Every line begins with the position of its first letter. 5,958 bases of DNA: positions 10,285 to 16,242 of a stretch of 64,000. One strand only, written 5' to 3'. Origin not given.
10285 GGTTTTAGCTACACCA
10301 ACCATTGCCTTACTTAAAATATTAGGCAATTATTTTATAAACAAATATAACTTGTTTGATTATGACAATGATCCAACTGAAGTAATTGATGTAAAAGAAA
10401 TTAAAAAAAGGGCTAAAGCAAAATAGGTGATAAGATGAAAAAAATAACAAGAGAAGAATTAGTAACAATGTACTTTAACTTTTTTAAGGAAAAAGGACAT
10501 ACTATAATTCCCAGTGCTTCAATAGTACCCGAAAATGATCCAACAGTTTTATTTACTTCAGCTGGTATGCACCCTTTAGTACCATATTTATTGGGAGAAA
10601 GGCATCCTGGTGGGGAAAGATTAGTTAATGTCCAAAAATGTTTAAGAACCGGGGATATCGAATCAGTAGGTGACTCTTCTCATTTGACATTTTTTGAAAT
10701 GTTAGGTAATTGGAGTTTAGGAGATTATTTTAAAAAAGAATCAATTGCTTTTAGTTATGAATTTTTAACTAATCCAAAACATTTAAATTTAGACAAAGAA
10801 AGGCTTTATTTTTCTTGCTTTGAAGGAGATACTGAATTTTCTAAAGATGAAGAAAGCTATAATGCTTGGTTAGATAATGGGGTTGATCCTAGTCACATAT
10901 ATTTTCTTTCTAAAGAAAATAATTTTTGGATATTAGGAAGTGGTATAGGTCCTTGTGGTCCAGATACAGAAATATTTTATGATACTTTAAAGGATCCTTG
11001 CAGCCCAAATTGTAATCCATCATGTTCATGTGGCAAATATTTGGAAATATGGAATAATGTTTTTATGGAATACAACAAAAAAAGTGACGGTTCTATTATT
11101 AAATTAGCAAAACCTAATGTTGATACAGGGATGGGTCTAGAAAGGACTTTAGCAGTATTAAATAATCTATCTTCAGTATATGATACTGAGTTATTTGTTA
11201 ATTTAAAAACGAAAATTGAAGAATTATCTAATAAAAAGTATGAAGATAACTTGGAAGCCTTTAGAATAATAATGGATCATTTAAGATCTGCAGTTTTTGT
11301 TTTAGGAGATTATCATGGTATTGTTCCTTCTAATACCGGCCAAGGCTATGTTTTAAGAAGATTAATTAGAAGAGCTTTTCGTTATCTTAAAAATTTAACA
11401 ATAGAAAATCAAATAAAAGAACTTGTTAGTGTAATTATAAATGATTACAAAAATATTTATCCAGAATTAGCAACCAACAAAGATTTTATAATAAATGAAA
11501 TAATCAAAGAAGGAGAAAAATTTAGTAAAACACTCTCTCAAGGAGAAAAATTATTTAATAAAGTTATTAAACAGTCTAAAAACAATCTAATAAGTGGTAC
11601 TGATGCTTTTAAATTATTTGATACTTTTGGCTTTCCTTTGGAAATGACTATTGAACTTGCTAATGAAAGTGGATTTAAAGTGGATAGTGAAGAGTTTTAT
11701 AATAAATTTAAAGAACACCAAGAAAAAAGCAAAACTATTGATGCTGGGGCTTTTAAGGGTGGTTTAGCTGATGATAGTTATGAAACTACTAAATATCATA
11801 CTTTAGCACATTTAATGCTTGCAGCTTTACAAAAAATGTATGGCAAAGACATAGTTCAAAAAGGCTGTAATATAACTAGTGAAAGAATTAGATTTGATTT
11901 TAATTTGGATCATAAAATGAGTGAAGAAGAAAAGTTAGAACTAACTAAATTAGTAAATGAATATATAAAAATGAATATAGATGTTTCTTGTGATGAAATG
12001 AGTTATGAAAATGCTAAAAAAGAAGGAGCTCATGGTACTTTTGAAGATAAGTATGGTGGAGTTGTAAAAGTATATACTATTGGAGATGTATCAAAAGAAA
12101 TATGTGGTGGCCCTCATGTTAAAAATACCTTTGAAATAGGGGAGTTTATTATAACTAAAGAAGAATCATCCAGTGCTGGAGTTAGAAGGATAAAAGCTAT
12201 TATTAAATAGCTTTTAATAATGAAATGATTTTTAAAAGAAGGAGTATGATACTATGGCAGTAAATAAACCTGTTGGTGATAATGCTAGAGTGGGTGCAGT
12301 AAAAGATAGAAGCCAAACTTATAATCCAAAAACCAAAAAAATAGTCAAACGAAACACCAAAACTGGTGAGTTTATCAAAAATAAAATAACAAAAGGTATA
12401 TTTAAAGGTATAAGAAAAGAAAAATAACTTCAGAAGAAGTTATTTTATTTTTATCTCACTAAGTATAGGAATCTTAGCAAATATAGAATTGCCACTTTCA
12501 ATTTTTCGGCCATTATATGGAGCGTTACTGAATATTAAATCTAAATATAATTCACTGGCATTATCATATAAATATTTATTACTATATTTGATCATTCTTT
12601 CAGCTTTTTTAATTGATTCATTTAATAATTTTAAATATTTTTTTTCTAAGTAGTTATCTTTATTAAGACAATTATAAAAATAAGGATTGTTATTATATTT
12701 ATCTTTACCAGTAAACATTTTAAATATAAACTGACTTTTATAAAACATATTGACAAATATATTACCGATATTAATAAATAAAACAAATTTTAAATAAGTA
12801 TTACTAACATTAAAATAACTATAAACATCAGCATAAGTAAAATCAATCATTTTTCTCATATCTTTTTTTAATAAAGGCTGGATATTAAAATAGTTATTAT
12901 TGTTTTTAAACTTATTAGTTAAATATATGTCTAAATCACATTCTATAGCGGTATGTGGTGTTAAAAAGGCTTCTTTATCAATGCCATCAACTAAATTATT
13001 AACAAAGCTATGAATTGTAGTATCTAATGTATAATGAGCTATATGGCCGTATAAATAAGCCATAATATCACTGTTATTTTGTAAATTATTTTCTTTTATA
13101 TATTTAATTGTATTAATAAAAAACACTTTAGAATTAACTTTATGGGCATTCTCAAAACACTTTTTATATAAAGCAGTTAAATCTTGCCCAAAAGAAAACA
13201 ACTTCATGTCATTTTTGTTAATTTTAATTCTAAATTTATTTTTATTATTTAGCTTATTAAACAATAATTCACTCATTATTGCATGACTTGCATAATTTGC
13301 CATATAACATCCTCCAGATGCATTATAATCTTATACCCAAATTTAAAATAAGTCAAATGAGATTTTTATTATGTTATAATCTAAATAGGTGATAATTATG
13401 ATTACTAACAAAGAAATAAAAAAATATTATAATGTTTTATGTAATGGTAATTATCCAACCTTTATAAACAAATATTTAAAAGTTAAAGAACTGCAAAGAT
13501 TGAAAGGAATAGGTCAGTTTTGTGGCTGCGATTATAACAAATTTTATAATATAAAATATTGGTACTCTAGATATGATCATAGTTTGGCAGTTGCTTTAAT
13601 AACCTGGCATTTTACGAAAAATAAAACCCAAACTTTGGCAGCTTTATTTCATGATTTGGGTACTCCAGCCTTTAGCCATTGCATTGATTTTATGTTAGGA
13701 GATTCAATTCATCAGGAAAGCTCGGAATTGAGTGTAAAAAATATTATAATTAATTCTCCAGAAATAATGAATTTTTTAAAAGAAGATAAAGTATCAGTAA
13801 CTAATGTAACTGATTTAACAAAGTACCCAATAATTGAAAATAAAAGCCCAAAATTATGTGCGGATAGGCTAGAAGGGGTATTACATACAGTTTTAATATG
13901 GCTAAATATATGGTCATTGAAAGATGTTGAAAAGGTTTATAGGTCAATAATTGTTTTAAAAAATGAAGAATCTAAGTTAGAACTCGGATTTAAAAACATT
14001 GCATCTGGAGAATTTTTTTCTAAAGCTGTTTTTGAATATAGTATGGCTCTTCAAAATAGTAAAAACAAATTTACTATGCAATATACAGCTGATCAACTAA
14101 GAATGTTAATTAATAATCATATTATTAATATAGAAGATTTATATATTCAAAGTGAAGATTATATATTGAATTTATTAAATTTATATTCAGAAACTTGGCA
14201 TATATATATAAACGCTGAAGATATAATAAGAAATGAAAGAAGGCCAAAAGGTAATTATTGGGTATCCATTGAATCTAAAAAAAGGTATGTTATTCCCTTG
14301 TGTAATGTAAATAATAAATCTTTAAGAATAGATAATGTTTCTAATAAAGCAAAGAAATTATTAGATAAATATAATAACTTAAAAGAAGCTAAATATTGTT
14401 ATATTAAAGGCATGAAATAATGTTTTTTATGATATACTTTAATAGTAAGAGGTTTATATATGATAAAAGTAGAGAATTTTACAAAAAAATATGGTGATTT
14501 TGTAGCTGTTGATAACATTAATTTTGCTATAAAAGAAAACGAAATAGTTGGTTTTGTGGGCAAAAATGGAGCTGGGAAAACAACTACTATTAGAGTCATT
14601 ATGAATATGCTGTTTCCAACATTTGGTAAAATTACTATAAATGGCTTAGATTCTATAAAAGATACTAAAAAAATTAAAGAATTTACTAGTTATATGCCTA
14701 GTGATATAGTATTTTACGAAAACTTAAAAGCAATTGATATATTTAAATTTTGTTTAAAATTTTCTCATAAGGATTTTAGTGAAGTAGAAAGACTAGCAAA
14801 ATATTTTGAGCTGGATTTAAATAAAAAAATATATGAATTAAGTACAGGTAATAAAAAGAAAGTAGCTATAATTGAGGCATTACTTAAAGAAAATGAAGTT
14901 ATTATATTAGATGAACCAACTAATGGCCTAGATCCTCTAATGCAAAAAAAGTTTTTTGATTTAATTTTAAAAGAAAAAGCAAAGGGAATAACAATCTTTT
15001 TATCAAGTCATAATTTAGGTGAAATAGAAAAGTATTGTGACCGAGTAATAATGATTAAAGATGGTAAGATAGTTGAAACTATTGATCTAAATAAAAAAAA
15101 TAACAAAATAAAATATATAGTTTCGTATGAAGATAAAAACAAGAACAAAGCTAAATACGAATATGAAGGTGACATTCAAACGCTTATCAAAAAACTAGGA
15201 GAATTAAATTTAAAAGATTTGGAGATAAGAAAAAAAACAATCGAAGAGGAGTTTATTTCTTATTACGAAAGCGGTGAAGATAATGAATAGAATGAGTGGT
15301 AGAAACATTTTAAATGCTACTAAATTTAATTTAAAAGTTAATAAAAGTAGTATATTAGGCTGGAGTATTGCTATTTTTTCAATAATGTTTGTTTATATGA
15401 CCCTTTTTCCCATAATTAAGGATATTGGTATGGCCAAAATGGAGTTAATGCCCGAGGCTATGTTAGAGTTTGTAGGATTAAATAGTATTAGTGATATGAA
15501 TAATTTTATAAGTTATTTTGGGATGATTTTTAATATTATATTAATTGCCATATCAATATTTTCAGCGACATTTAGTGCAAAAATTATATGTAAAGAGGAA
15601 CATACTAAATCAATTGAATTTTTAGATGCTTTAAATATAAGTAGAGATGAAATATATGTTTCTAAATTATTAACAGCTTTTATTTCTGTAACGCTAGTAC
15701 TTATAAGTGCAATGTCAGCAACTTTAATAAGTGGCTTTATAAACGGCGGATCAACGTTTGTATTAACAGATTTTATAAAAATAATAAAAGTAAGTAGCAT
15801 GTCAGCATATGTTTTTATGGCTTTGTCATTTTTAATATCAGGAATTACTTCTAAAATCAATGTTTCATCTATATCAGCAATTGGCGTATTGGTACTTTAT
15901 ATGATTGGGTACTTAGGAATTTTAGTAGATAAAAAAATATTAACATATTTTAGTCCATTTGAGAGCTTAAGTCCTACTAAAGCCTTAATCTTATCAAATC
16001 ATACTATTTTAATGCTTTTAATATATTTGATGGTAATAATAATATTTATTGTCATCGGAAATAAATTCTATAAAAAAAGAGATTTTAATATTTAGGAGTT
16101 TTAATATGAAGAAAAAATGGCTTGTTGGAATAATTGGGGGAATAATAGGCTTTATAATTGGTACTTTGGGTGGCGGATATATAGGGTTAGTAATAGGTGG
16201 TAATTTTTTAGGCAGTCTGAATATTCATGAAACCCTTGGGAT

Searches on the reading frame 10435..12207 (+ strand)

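Call 15: search_protein_families(library=pfam, proteins=[window:10435-12207:+], max_evalue=0.00001)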
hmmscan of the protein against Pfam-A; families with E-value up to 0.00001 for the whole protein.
window:10435-12207:+ (591 aa): 2 families
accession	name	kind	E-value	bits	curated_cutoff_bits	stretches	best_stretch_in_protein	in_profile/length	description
PF01411.24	tRNA-synt_2c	-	4.5e-140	468.3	30.3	1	9-437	2-433/552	tRNA synthetases class II (A)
PF07973.19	tRNA_SAD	-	9.9e-18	64.3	24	1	544-586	1-43/44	Threonyl and Alanyl tRNA synthetase second additional domain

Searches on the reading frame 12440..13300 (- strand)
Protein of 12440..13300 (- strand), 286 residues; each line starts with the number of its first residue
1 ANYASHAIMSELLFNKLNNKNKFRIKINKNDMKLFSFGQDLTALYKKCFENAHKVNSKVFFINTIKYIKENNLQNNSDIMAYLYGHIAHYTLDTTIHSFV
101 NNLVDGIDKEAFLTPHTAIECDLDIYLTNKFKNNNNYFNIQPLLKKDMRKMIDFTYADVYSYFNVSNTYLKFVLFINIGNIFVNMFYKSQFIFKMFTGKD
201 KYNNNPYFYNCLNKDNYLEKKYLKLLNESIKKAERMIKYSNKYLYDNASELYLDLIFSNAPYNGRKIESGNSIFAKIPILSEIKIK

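Call 16: search_protein_families(library=pfam, proteins=[window:12440-13300:-], max_evalue=0.00001)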
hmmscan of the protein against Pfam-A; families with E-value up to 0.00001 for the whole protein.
window:12440-13300:- (286 aa): 1 family
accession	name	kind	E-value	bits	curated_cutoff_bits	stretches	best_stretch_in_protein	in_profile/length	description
PF00882.24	Zn_dep_PLPC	-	5.2e-10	40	26.8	1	6-149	2-158/167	Zinc dependent phospholipase C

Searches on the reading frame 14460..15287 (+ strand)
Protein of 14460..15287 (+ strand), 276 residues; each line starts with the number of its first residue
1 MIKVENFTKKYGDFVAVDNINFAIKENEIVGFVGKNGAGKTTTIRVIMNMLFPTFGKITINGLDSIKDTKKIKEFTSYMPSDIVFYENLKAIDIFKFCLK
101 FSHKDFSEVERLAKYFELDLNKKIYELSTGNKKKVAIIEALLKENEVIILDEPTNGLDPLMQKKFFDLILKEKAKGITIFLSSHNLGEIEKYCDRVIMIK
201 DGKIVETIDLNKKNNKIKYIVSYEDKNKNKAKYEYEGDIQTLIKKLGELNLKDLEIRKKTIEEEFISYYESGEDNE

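Call 16: search_protein_families(library=pfam, proteins=[window:14460-15287:+], max_evalue=0.00001)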
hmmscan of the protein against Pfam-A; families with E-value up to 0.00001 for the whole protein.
window:14460-15287:+ (276 aa): 2 families
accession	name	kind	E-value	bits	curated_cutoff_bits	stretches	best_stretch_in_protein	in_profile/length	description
PF00005.33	ABC_tran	-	1.9e-25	90.5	25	1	18-155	2-137/137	ABC transporter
PF13304.12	AAA_21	-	1.5e-16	61.8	27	1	124-189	235-303/304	AAA domain, putative AbiEii toxin, Type IV TA system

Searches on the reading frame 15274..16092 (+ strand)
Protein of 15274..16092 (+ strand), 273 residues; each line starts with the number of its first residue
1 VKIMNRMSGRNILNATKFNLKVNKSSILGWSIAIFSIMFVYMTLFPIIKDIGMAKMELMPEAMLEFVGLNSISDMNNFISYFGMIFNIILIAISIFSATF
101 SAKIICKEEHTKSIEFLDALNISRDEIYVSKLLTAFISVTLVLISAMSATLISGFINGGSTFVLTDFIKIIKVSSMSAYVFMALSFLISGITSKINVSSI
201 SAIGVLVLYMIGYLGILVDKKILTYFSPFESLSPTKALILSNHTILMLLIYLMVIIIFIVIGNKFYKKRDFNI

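Call 16: search_protein_families(library=pfam, proteins=[window:15274-16092:+], max_evalue=0.00001)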
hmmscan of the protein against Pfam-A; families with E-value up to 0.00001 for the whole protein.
window:15274-16092:+ (273 aa): 1 family
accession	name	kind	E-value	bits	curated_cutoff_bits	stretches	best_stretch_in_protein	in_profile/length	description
PF12679.13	ABC2_membrane_2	-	2.5e-16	60.2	27.2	1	28-270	16-282/283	ABC-2 family transporter protein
